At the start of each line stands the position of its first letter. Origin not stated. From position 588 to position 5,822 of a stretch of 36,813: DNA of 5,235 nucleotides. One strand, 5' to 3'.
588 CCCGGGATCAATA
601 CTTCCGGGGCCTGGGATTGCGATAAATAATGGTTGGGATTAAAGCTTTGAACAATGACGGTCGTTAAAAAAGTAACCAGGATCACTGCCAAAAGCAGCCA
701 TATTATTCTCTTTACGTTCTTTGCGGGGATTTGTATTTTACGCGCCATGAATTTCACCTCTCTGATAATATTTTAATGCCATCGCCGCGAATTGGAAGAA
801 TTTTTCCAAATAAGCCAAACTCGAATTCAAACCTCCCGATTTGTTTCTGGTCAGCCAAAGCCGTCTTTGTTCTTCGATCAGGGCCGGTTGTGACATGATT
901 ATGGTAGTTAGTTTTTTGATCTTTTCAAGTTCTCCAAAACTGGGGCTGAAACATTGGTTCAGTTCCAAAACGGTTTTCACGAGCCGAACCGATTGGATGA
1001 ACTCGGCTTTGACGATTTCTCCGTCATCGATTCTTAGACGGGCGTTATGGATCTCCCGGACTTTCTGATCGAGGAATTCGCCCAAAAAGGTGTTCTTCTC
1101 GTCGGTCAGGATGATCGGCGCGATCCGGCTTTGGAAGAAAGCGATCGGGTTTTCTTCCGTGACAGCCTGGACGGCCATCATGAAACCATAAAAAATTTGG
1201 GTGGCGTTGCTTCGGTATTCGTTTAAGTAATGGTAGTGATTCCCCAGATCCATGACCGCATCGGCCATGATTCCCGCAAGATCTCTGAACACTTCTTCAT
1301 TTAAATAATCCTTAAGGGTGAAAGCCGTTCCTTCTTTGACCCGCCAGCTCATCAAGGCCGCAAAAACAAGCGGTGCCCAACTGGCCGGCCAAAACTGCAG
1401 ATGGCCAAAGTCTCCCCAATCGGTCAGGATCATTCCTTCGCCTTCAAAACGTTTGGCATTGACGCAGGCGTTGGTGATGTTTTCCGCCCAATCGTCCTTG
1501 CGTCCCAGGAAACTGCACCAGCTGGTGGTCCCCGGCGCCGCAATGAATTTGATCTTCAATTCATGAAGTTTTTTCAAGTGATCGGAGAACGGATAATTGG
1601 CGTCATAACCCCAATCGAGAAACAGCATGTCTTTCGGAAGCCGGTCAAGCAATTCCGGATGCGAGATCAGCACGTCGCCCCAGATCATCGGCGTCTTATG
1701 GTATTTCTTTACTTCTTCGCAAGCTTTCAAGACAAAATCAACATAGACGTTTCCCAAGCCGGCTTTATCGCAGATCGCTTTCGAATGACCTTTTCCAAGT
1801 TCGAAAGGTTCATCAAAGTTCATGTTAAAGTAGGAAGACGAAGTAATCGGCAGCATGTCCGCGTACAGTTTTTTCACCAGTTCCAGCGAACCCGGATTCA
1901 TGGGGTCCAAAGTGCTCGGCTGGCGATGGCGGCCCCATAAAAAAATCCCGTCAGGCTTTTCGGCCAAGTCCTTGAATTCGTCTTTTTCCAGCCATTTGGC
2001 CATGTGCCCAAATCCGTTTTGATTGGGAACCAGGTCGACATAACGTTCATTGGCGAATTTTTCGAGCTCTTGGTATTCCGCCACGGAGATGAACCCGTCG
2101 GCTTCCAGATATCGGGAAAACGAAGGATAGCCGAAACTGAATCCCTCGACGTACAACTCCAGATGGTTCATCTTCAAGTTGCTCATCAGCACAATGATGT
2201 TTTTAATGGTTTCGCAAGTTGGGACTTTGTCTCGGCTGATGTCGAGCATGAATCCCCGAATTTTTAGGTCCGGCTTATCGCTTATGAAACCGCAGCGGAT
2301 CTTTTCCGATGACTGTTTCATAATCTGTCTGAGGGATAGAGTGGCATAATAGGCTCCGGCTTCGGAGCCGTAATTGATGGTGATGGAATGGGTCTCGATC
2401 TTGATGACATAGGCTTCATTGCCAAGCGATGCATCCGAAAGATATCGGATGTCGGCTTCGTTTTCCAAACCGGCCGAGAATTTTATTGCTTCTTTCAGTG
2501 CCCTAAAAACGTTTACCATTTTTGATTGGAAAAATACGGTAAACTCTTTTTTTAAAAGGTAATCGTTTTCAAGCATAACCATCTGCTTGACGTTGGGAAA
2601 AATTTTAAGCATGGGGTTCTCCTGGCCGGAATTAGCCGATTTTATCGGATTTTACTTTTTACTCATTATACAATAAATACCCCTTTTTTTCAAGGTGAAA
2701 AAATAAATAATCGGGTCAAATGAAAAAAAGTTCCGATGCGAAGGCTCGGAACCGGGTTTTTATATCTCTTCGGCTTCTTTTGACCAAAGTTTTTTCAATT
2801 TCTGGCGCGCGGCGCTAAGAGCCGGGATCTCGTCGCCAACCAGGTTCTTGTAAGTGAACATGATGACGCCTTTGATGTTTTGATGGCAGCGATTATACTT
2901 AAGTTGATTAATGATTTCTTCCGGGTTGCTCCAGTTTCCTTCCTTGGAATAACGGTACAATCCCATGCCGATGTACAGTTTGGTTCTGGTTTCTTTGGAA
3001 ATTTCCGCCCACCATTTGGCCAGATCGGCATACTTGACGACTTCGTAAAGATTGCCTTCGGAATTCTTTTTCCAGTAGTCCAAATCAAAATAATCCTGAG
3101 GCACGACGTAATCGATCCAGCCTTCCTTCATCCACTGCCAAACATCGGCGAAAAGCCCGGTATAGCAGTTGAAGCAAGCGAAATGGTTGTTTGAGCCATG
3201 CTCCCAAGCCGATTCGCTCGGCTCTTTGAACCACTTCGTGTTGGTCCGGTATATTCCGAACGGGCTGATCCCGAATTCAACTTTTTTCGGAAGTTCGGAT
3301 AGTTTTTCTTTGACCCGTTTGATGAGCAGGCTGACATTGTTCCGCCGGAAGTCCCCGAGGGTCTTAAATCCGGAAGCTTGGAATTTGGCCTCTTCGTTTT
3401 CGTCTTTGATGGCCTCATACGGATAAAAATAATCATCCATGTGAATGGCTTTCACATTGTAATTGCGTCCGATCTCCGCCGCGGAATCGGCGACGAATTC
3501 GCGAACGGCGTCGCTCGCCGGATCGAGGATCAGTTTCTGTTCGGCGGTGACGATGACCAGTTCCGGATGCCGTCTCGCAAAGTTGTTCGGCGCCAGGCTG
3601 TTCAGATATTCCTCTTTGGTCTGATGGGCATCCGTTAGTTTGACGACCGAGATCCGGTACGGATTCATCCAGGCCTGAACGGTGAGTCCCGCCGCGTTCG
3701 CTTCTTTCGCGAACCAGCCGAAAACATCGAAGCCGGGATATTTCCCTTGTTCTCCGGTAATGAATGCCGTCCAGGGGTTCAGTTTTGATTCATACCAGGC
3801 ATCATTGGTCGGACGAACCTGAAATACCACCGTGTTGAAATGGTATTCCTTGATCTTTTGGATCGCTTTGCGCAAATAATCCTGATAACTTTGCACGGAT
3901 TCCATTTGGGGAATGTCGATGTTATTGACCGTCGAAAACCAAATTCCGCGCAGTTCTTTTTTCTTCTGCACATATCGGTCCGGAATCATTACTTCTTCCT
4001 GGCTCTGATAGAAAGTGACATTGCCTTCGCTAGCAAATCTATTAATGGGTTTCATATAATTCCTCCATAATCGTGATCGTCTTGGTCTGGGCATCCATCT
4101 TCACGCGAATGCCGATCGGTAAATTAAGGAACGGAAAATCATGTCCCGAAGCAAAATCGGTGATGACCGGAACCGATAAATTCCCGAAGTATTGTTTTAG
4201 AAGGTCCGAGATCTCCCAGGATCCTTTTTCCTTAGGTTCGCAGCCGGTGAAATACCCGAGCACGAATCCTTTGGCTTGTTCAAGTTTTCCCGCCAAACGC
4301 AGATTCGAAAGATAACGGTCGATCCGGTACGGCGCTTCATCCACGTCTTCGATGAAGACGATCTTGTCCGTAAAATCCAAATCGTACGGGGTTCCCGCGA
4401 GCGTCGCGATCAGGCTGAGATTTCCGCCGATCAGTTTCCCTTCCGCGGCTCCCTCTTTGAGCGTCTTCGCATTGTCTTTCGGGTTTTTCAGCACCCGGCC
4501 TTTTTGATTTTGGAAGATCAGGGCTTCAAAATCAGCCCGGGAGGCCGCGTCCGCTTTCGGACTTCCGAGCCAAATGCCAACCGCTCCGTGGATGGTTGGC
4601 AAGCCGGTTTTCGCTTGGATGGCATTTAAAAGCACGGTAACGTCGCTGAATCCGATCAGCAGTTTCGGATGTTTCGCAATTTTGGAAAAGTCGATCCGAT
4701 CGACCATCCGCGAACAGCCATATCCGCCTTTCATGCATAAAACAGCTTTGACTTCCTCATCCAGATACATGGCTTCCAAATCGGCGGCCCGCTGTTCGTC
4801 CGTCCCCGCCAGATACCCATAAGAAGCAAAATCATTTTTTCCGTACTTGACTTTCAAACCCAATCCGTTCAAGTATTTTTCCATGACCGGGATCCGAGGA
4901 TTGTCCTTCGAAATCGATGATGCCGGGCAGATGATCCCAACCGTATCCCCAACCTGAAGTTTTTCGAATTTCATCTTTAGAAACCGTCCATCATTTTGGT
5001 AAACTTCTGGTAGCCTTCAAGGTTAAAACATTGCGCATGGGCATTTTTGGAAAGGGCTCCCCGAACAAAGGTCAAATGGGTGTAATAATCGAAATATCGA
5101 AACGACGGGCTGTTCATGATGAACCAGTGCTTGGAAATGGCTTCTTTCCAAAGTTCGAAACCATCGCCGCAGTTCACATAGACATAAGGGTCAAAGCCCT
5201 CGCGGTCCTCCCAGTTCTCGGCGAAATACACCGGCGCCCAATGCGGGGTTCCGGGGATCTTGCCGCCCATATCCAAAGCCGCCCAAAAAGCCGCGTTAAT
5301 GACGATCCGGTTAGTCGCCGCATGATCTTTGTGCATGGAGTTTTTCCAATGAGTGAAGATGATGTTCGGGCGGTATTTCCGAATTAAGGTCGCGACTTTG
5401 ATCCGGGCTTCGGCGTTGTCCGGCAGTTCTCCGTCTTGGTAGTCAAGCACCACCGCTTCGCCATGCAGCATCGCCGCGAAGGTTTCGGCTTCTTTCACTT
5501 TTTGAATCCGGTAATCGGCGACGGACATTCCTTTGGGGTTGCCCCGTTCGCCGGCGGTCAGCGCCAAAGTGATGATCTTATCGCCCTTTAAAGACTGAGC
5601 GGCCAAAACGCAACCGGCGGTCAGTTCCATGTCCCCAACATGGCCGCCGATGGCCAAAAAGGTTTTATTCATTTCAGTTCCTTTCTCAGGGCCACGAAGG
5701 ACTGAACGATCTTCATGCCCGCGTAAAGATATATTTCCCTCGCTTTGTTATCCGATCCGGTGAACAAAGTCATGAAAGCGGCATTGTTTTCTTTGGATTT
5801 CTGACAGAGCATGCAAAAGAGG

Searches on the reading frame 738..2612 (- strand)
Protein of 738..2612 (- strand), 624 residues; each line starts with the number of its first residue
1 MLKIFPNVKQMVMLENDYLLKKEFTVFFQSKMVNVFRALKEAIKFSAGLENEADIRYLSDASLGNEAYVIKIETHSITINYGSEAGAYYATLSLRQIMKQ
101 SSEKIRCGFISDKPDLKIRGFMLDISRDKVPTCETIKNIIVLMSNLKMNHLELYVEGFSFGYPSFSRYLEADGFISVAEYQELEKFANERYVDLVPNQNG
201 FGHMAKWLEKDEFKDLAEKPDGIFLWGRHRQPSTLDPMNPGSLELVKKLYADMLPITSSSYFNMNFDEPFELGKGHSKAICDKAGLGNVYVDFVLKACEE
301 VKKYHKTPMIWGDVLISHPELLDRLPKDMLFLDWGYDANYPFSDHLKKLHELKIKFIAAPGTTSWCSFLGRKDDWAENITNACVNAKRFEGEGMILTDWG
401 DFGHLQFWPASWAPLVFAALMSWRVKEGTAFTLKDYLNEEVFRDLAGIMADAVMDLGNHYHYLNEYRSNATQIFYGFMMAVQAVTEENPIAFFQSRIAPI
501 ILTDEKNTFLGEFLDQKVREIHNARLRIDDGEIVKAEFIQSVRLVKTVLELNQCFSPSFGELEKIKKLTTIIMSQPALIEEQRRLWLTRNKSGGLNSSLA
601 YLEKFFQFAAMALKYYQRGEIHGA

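Call 13: search_protein_families(library=pfam, proteins=[window:738-2612:-], max_evalue=0.001)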
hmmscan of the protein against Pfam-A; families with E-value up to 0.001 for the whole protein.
window:738-2612:- (624 aa): 2 families
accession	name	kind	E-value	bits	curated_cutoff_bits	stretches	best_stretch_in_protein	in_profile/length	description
PF02838.20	Glyco_hydro_20b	-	1.7e-14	55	26.1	1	3-112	3-123/124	Glycosyl hydrolase family 20, domain 2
PF00728.28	Glyco_hydro_20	-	5.1e-14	52.8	22.3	1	119-368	4-269/348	Glycosyl hydrolase family 20, catalytic domain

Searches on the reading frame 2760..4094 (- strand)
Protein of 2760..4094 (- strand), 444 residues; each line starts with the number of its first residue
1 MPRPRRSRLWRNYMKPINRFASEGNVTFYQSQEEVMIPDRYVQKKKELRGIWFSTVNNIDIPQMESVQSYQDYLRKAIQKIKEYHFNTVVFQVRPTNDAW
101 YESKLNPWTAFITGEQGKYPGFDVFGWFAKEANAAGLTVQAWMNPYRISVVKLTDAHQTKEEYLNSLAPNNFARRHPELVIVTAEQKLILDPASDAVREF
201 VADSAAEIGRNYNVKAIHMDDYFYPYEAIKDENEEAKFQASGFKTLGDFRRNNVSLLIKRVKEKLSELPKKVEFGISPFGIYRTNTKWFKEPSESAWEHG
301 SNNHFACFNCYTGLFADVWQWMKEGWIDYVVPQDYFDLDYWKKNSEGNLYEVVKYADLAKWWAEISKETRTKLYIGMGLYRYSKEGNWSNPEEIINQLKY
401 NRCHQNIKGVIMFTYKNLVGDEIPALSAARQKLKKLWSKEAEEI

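Call 13: search_protein_families(library=pfam, proteins=[window:2760-4094:-], max_evalue=0.001)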
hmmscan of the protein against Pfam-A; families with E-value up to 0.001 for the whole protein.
window:2760-4094:- (444 aa): 1 family
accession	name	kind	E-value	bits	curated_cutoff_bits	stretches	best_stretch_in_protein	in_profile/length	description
PF02638.21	GHL10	-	3.3e-48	164.8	27.9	1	47-382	1-299/311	Glycosyl hydrolase-like 10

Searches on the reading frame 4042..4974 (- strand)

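Call 13: search_protein_families(library=pfam, proteins=[window:4042-4974:-], max_evalue=0.001)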
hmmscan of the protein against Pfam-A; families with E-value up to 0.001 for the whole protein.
window:4042-4974:- (310 aa): 2 families
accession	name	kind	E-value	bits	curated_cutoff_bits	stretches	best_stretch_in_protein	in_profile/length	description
PF02016.21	Peptidase_S66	-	4.7e-40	136.9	25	1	12-130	1-121/121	LD-carboxypeptidase N-terminal domain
PF17676.7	Peptidase_S66C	-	3.9e-36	124.7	23.7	1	178-293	1-120/120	LD-carboxypeptidase C-terminal domain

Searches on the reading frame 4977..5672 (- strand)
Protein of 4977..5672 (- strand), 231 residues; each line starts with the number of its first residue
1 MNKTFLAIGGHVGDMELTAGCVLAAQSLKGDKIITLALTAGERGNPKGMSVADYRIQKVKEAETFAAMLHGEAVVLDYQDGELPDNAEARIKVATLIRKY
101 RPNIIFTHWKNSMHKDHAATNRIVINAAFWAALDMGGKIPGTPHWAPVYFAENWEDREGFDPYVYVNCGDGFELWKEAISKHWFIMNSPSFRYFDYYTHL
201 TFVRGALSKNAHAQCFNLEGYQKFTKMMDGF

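Call 13: search_protein_families(library=pfam, proteins=[window:4977-5672:-], max_evalue=0.001)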
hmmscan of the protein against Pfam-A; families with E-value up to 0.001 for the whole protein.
window:4977-5672:- (231 aa): 1 family
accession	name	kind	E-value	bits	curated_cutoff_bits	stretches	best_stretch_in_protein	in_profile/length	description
PF02585.22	PIG-L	-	6e-21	75.7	28.2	1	6-127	1-128/129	GlcNAc-PI de-N-acetylase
